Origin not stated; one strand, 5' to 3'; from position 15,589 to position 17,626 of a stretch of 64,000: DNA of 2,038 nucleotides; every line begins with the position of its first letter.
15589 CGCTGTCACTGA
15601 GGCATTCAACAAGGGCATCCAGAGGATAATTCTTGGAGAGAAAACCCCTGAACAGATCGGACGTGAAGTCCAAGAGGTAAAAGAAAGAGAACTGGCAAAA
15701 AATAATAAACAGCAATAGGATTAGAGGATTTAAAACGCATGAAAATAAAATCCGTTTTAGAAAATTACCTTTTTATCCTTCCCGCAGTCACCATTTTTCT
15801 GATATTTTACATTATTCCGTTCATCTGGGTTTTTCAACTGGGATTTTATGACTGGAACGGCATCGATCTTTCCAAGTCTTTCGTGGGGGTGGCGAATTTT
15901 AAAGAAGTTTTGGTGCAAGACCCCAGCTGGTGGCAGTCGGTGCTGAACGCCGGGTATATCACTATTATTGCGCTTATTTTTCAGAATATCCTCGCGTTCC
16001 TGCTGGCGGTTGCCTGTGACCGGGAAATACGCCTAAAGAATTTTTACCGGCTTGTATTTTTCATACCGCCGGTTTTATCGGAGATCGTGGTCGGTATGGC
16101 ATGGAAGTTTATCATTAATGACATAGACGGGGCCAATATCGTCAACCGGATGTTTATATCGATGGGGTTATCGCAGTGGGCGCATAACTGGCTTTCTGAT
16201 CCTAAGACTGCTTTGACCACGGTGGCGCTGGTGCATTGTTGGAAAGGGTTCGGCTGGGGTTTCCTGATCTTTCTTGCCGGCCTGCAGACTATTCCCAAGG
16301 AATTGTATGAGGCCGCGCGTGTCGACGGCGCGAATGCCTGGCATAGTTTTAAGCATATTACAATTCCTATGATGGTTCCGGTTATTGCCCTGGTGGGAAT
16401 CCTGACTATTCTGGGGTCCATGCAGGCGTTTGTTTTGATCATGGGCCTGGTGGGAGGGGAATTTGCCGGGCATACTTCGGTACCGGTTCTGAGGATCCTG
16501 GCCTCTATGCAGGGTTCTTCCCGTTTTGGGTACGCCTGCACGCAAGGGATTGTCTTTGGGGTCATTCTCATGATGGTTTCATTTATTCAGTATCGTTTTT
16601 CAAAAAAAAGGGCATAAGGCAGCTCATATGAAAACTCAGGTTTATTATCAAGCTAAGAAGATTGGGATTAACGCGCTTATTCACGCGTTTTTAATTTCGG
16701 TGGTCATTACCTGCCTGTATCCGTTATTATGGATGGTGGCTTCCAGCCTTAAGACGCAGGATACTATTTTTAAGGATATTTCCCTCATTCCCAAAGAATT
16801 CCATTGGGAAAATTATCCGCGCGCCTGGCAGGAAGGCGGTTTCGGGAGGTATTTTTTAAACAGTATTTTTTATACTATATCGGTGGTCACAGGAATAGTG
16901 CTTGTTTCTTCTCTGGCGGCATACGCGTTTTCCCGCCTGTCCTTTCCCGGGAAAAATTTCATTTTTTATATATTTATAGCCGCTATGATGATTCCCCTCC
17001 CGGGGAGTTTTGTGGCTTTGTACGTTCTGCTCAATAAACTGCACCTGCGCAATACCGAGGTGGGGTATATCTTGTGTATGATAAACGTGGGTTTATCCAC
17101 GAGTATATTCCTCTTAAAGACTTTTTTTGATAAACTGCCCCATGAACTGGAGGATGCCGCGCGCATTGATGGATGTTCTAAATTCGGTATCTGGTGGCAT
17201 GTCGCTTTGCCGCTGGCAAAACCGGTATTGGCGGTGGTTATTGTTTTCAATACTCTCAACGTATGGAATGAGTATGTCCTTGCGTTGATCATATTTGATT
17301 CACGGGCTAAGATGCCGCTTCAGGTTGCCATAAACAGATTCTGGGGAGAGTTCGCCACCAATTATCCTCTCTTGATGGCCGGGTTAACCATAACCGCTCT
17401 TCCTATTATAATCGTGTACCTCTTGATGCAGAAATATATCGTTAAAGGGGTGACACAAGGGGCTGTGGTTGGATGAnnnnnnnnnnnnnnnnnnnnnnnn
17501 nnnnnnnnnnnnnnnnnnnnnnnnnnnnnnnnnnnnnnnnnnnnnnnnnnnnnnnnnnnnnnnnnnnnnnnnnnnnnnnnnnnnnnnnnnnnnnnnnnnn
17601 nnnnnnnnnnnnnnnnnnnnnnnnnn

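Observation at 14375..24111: Polysaccharide-utilisation-like locus: CUT1 ABC uptake (no ATPase) plus two paralogous GH-A hydrolase-like proteins and a tandem-CBM-like lipoprotein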

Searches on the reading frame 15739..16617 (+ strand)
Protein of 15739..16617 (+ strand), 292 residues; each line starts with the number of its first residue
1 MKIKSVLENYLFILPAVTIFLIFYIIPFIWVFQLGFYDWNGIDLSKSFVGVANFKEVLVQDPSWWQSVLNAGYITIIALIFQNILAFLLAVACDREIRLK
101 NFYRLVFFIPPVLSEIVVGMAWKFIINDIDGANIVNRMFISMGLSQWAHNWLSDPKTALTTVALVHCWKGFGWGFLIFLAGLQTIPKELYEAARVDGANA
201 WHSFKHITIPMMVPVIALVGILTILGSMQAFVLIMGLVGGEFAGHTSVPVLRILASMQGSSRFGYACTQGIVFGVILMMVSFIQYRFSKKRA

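Call 4: search_protein_families(library=pfam, proteins=[window:15739-16617:+], max_evalue=0.01)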
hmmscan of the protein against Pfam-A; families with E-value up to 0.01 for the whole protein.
window:15739-16617:+ (292 aa): 1 family
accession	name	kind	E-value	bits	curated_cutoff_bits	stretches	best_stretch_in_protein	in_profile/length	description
PF00528.27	BPD_transp_1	-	1.6e-15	57.7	26.4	1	84-288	3-179/184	Binding-protein-dependent transport system inner membrane component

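Call 5: search_protein_families(library=ncbifam, proteins=[window:15739-16617:+], max_evalue=0.01)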
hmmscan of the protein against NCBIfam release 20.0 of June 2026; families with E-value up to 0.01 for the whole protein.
window:15739-16617:+ (292 aa): 19 families
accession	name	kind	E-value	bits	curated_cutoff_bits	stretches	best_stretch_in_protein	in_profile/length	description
NF007852.0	PRK10561.1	equivalog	2.7e-24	86.5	335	1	5-290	10-290/295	sn-glycerol-3-phosphate ABC transporter permease UgpA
NF040931.1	ABC_arch_GlcT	equivalog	1.2e-19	71.1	360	1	14-278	3-261/278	glucose ABC transporter permease GlcT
NF008232.0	PRK10999.1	equivalog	4.8e-18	65.2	392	1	48-287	264-514/520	maltose ABC transporter permease MalF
TIGR03262.1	PhnU2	equivalog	1e-13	50.8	593.25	1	13-273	7-242/546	putative 2-aminoethylphosphonate ABC transporter permease subunit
NF008231.0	PRK10998.1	equivalog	4.4e-09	36.3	261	1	182-230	181-229/296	maltose ABC transporter permease MalG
TIGR01581.1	Mo_ABC_porter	hypoth_equivalog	1.2e-07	31.5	210.3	1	63-277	22-219/225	ABC transporter permease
NF007044.0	PRK09497.1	equivalog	2.1e-07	30.7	348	1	13-289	12-276/285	spermidine/putrescine ABC transporter permease PotB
NF011624.0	PRK15050.1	equivalog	5.5e-07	29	247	1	179-291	181-288/297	2-aminoethylphosphonate ABC transporter permease subunit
NF040932.1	ABC_arch_GlcU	equivalog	1.2e-06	28.4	340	1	176-235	150-209/272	glucose ABC transporter permease GlcU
TIGR03226.1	PhnU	equivalog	1.1e-05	25.1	283.45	1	179-292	199-307/311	2-aminoethylphosphonate ABC transporter permease subunit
NF008208.0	PRK10971.1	equivalog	2.5e-05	23.9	415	1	182-290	163-273/277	sulfate/thiosulfate ABC transporter permease CysT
TIGR02141.1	modB_ABC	equivalog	0.00014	21.6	182.6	1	74-280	6-201/208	molybdate ABC transporter permease subunit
TIGR00969.1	3a0106s02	subfamily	0.00018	21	240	1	182-283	166-261/272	sulfate ABC transporter permease subunit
NF040839.1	tungstate_WtpB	equivalog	0.0002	21.1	340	1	17-227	9-193/251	tungstate ABC transporter permease WtpB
NF040733.1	ABC_perm_U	equivalog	0.0002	21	295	1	179-222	140-182/251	ABC transporter permease subunit SaoP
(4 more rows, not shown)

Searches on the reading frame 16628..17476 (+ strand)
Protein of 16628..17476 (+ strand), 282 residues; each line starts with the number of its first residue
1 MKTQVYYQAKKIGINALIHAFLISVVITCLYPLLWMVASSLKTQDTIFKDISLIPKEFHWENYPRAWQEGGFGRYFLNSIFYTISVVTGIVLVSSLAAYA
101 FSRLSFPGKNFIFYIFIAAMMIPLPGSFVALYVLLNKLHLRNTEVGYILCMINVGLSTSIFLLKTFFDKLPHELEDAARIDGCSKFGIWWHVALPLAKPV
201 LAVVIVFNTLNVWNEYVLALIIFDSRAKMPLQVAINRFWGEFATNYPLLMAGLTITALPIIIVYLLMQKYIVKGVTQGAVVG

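Call 4: search_protein_families(library=pfam, proteins=[window:16628-17476:+], max_evalue=0.01)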
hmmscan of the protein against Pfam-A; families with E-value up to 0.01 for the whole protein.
window:16628-17476:+ (282 aa): 1 family
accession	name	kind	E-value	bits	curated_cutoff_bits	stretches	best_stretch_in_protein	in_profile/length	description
PF00528.27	BPD_transp_1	-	1.7e-18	67.5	26.4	1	91-276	2-183/184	Binding-protein-dependent transport system inner membrane component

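Call 5: search_protein_families(library=ncbifam, proteins=[window:16628-17476:+], max_evalue=0.01)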
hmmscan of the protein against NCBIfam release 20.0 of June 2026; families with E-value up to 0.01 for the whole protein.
window:16628-17476:+ (282 aa): 12 families
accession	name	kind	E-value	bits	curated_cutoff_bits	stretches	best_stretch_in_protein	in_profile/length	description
NF008210.0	PRK10973.1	equivalog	7.3e-38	130.9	297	1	12-276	6-277/281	sn-glycerol-3-phosphate ABC transporter permease UgpE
NF008231.0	PRK10998.1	equivalog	4.2e-35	121.7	261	1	75-281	84-295/296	maltose ABC transporter permease MalG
NF040932.1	ABC_arch_GlcU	equivalog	3.3e-34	118.8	340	1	17-276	4-265/272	glucose ABC transporter permease GlcU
NF007047.0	PRK09500.1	equivalog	4.8e-08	32.9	326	1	19-204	7-188/257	spermidine/putrescine ABC transporter permease PotC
TIGR01581.1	Mo_ABC_porter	hypoth_equivalog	2.3e-07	30.5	210.3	1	84-216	32-175/225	ABC transporter permease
NF040839.1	tungstate_WtpB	equivalog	1.4e-06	28.2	340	1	84-212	55-193/251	tungstate ABC transporter permease WtpB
TIGR02141.1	modB_ABC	equivalog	9e-06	25.5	182.6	1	127-207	63-143/208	molybdate ABC transporter permease subunit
TIGR02139.1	permease_CysT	equivalog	7e-05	22.5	246.1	1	132-208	120-196/265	sulfate ABC transporter permease subunit CysT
TIGR00969.1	3a0106s02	subfamily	0.00019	21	240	1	96-220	83-219/272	sulfate ABC transporter permease subunit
NF007044.0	PRK09497.1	equivalog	0.00024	20.7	348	1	129-206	135-212/285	spermidine/putrescine ABC transporter permease PotB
NF011624.0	PRK15050.1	equivalog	0.00097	18.3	247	0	17-236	27-252/297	2-aminoethylphosphonate ABC transporter permease subunit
NF006939.0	PRK09421.1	equivalog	0.004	16.6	262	0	165-207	114-156/230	molybdate ABC transporter permease subunit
